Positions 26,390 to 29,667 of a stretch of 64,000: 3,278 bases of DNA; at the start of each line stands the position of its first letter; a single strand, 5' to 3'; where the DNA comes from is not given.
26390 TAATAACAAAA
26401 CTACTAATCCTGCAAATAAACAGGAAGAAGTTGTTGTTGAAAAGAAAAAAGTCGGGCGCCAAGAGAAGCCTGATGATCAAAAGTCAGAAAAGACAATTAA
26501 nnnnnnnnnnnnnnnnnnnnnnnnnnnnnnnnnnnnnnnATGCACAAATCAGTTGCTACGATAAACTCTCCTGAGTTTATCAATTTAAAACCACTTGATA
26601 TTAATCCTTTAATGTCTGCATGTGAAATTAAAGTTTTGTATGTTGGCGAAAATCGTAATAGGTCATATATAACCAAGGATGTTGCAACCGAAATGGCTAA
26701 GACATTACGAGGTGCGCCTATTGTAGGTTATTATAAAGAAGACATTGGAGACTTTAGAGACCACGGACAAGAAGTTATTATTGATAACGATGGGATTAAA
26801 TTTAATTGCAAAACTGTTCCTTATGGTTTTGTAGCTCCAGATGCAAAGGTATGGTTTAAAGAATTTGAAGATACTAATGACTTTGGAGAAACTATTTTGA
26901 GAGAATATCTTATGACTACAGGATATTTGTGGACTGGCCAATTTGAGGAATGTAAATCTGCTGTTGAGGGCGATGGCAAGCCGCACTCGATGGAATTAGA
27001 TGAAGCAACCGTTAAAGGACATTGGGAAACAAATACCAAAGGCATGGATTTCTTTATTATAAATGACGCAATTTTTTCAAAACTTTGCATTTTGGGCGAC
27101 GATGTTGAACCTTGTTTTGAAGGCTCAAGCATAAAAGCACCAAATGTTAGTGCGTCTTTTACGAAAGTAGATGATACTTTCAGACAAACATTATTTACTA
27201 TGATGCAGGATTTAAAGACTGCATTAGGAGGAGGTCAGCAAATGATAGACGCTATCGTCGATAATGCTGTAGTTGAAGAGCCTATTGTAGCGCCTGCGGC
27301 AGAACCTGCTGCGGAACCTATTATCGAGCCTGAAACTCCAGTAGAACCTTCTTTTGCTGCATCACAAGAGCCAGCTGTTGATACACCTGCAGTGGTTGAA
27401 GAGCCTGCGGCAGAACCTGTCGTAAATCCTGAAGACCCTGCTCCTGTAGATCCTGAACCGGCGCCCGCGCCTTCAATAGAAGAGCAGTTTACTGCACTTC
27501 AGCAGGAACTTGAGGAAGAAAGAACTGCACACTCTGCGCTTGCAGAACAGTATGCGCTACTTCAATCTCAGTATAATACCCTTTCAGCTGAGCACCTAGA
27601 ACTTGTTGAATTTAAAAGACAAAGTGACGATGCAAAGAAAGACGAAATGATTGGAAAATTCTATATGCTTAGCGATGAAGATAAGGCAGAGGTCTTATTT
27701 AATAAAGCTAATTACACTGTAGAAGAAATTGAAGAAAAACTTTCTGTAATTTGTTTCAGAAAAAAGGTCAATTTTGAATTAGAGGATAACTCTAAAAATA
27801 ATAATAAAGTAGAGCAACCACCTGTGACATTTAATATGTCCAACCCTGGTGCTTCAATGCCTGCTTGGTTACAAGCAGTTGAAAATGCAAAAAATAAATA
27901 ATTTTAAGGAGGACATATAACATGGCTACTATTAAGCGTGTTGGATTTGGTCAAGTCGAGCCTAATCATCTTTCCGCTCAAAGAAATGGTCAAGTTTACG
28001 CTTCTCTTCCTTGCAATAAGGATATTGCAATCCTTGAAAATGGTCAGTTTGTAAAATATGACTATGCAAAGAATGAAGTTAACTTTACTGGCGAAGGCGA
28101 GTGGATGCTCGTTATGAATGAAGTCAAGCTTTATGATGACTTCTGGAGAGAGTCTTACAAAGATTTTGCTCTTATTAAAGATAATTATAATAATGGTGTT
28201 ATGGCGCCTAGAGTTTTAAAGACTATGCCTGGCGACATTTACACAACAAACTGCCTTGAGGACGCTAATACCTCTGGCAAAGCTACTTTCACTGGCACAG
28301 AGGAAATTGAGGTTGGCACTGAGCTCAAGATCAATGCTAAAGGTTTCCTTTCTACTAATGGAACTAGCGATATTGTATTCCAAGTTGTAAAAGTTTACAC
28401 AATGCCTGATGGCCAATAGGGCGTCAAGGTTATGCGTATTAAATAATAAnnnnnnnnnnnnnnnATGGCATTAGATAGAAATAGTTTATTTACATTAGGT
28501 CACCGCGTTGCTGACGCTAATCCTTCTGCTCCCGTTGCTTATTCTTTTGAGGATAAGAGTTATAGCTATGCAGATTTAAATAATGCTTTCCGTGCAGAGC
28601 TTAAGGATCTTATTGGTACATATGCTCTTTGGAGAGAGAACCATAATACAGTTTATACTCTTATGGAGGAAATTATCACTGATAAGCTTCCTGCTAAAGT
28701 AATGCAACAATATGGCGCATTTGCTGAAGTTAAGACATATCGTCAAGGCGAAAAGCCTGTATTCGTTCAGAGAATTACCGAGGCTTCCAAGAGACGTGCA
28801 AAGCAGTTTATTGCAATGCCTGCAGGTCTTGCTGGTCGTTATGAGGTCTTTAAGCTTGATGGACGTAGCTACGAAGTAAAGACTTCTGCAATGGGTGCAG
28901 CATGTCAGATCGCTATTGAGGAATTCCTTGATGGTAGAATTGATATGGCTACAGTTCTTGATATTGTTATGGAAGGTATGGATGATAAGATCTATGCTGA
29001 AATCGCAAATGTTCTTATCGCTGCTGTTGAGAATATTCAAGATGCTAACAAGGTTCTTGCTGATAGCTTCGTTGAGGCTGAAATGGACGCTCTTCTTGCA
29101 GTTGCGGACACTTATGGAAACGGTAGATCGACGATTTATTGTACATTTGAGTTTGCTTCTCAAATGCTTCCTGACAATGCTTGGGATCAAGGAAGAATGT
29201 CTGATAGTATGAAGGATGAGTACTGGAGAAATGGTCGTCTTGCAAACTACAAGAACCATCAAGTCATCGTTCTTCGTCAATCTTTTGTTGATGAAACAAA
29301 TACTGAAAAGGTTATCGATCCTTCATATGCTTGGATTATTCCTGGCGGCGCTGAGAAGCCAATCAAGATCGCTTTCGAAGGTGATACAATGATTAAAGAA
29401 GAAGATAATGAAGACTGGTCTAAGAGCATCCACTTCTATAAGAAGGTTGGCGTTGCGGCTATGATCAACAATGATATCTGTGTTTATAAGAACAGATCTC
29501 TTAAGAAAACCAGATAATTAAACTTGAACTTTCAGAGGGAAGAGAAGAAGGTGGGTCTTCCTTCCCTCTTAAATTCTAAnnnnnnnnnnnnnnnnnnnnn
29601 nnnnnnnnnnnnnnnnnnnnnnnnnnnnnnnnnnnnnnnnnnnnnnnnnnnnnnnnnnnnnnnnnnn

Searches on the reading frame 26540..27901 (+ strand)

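Call 69: search_protein_families(library=pfam, proteins=[window:26540-27901:+], max_evalue=0.001)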
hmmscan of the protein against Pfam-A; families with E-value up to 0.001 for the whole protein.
window:26540-27901:+ (453 aa): 0 families

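Call 70: search_protein_families(library=phrogs, proteins=[window:26540-27901:+], max_evalue=0.001)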
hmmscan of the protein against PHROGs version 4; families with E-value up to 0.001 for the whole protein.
window:26540-27901:+ (453 aa): 2 families
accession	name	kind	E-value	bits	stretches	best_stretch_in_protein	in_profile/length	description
phrog_3313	-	unknown function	3.2e-44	152.8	2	18-231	16-215/480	-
phrog_34215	-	unknown function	2.9e-22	79.7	1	16-230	17-215/758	-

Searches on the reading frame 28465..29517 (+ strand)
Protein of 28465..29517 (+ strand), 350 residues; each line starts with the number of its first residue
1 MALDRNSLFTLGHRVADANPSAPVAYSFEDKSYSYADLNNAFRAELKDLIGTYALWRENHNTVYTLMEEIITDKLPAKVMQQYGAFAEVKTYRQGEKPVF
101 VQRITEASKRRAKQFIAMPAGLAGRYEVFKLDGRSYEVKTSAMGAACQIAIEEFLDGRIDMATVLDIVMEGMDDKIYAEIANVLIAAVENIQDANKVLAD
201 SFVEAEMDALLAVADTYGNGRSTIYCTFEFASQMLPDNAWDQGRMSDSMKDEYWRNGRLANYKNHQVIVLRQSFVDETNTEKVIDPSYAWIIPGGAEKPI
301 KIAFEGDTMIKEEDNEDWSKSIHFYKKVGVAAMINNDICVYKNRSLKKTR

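Call 69: search_protein_families(library=pfam, proteins=[window:28465-29517:+], max_evalue=0.001)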
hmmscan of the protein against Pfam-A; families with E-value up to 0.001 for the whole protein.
window:28465-29517:+ (350 aa): 0 families

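Call 70: search_protein_families(library=phrogs, proteins=[window:28465-29517:+], max_evalue=0.001)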
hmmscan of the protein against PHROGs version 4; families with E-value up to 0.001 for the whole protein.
window:28465-29517:+ (350 aa): 1 family
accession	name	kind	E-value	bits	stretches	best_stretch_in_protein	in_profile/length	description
phrog_4088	-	unknown function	8.5e-56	190.6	1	29-343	20-331/332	-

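Call 73: search_dna_similar(query=window:28465-29517:+, collection=phages, mode=protein, max_rows=15)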
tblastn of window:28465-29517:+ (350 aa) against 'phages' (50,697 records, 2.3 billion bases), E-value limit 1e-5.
Records with a match: 22; places in all: 22; records where one place covers at least 80% of the query: 22.
Best place of each record, by identity: <60% 22.
By first word of the organism name: Enterococcus 7; Clostridioides 4; Mammaliicoccus 4; Bacteriophage 2; Brevibacillus 2; Geobacillus 2; Phage 1.
By host as written in the record: - 6; Enterococcus faecium 4; Enterococcus faecalis 2; Brevibacillus laterosporus 2; Enterococcus faecium 374iF1 (22) 1; Clostridioides sp. ES-S-0173-01 1; Clostridioides sp. ES-S-0107-01 1; Clostridioides difficile 1; and 4 more.
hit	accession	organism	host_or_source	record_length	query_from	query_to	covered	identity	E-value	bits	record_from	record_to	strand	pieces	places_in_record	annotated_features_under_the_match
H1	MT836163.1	Bacteriophage sp.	human fecal samples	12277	1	347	99%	58.8%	5e-135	429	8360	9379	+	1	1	record has no annotation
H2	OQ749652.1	Phage Phass-1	human gut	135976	19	346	94%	46.3%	4e-88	295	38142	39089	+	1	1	hypothetical protein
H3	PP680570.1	Enterococcus phage VRE9_4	Enterococcus faecium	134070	1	348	99%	37.6%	8e-61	216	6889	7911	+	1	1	hypothetical protein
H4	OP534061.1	Enterococcus phage H1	Enterococcus faecium 374iF1 (22)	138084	1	348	99%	37.6%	9e-61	216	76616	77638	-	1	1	hypothetical protein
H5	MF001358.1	Enterococcus phage EF1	Enterococcus faecalis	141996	1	348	99%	37.6%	9e-61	216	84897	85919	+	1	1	hypothetical protein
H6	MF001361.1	Enterococcus phage EF5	Enterococcus faecalis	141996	1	348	99%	37.6%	9e-61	216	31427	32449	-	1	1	hypothetical protein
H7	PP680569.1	Enterococcus phage VRE9_3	Enterococcus faecium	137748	1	348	99%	37.3%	2e-60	215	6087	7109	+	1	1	hypothetical protein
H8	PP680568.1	Enterococcus phage VRE9_2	Enterococcus faecium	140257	1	348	99%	37.3%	1e-59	213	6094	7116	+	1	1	hypothetical protein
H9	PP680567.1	Enterococcus phage VRE9_1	Enterococcus faecium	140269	1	348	99%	37.3%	1e-59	213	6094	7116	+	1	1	hypothetical protein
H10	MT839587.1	Bacteriophage sp.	human fecal samples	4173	30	349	91%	34.0%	3e-46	174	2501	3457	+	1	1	record has no annotation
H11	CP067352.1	Clostridioides phage ES-S-0173-01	Clostridioides sp. ES-S-0173-01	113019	31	342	89%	24.5%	6e-9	64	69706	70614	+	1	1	record has no annotation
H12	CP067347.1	Clostridioides phage ES-S-0107-01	Clostridioides sp. ES-S-0107-01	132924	31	342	89%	24.2%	2e-8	62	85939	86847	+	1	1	record has no annotation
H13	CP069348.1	Clostridioides phage pCD1602_4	water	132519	31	342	89%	23.6%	1e-7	59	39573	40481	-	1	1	record has no annotation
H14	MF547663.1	Clostridioides phage LIBA2945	Clostridioides difficile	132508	31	342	89%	23.6%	1e-7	59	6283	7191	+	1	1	hypothetical protein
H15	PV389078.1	Mammaliicoccus phage phi36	Mammaliicoccus sciuri Dog036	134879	31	340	89%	23.1%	2e-7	59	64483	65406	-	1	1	hypothetical protein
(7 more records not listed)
